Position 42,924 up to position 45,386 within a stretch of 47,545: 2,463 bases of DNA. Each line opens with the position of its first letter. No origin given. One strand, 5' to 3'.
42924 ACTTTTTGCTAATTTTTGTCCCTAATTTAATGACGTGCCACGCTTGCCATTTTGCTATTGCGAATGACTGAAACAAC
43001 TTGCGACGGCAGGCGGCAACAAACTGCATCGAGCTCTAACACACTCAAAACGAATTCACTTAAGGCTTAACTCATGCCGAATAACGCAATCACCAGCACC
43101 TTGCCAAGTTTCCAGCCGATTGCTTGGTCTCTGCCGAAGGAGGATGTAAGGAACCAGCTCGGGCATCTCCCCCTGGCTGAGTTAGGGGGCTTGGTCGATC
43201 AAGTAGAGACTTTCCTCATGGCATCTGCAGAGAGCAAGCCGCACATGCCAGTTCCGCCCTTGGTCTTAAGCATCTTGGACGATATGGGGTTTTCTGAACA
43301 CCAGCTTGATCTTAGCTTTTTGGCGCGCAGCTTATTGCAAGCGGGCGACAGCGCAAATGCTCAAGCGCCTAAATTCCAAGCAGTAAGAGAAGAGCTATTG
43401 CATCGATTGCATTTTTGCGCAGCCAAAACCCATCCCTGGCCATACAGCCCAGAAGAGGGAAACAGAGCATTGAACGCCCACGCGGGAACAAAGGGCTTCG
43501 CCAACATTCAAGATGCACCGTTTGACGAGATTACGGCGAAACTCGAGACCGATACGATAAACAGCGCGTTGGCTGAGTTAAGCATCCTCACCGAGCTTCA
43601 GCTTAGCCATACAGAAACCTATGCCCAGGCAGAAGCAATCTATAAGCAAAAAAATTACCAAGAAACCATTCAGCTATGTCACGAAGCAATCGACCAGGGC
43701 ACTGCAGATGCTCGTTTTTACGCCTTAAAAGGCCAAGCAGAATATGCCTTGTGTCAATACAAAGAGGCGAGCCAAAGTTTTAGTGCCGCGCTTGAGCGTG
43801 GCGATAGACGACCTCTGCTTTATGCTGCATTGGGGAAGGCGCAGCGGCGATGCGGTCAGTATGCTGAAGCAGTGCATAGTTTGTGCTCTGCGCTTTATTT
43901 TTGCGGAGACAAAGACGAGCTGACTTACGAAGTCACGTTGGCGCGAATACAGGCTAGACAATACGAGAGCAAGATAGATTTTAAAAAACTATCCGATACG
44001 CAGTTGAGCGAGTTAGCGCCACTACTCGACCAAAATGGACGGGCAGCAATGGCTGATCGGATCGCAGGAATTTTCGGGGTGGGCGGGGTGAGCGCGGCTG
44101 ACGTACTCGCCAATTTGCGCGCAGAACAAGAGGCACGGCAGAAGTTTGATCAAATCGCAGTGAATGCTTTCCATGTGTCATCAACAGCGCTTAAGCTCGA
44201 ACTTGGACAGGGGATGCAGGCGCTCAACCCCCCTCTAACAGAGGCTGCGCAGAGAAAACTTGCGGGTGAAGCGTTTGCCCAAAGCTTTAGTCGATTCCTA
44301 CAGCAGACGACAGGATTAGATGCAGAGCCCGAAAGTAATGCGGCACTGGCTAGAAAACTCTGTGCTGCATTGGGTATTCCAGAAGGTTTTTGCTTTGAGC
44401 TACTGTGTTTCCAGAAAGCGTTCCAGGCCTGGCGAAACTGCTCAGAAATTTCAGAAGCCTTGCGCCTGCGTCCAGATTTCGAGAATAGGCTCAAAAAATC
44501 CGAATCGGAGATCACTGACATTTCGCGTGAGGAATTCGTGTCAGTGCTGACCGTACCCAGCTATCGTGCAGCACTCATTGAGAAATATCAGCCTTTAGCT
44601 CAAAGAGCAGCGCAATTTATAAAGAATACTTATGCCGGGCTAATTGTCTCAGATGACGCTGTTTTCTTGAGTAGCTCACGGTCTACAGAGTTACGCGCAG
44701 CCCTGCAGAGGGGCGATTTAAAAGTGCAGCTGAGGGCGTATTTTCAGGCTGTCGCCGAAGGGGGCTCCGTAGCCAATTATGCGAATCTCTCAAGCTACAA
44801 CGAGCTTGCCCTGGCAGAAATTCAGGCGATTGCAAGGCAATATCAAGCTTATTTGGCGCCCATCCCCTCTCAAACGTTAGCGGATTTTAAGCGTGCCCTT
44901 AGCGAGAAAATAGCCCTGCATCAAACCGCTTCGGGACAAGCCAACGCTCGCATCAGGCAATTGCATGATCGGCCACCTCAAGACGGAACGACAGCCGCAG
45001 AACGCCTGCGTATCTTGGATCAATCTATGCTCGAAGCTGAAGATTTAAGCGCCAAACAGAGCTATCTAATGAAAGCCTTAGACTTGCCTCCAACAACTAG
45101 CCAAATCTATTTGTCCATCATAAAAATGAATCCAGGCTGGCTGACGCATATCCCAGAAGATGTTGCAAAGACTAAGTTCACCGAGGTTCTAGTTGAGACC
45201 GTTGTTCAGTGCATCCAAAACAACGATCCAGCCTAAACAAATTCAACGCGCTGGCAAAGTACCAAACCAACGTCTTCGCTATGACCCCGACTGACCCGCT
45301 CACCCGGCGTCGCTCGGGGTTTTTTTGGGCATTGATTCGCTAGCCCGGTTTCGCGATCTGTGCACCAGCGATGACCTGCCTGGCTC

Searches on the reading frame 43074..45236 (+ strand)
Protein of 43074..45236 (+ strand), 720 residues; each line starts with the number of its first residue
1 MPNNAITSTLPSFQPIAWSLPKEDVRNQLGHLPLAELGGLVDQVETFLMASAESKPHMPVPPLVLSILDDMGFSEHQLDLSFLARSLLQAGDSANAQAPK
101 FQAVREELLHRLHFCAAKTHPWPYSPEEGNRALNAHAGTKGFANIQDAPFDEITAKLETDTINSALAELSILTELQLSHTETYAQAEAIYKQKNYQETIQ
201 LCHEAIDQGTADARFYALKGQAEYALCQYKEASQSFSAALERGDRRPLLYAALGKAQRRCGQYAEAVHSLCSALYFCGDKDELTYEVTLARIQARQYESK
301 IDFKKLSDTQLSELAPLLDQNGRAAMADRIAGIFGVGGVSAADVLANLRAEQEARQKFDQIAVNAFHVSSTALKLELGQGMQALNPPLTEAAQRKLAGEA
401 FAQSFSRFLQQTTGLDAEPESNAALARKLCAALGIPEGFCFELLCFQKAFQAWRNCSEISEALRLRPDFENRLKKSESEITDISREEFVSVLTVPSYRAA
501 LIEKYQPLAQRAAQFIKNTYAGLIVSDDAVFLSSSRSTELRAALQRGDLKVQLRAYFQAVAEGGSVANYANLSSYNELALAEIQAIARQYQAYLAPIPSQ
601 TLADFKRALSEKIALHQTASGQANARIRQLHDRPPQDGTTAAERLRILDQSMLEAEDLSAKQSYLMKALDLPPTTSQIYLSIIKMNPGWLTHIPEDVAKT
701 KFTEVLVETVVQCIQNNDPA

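Call 34: search_protein_families(library=ncbifam, proteins=[window:43074-45236:+], max_evalue=0.00001)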
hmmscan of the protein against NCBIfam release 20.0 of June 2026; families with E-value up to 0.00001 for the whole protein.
window:43074-45236:+ (720 aa): 0 families

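Call 51: search_protein_families(library=pfam, proteins=[window:43074-45236:+], max_evalue=1)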
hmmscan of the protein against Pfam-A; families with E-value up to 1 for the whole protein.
window:43074-45236:+ (720 aa): 7 families
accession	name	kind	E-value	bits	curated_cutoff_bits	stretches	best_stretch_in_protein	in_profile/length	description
PF14559.12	TPR_19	-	0.0012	19.6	25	1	191-255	3-67/68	Tetratricopeptide repeat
PF13432.12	TPR_16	-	0.028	15.3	32.7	1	219-280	3-63/65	Tetratricopeptide repeat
PF12895.13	ANAPC3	-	0.029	15.1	27.2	1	178-236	22-79/82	Anaphase-promoting complex, cyclosome, subunit 3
PF17004.11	SRP_TPR_like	-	0.043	14.4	35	1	175-239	34-93/109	Putative TPR-like repeat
PF00515.34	TPR_1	-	0.11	12.8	27.8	1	213-241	1-29/34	Tetratricopeptide repeat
PF12968.13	DUF3856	-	0.3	11.5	27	0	173-281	16-117/143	Domain of Unknown Function (DUF3856)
PF13176.12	TPR_7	-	0.98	10.1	27.9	0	250-267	2-19/36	Tetratricopeptide repeat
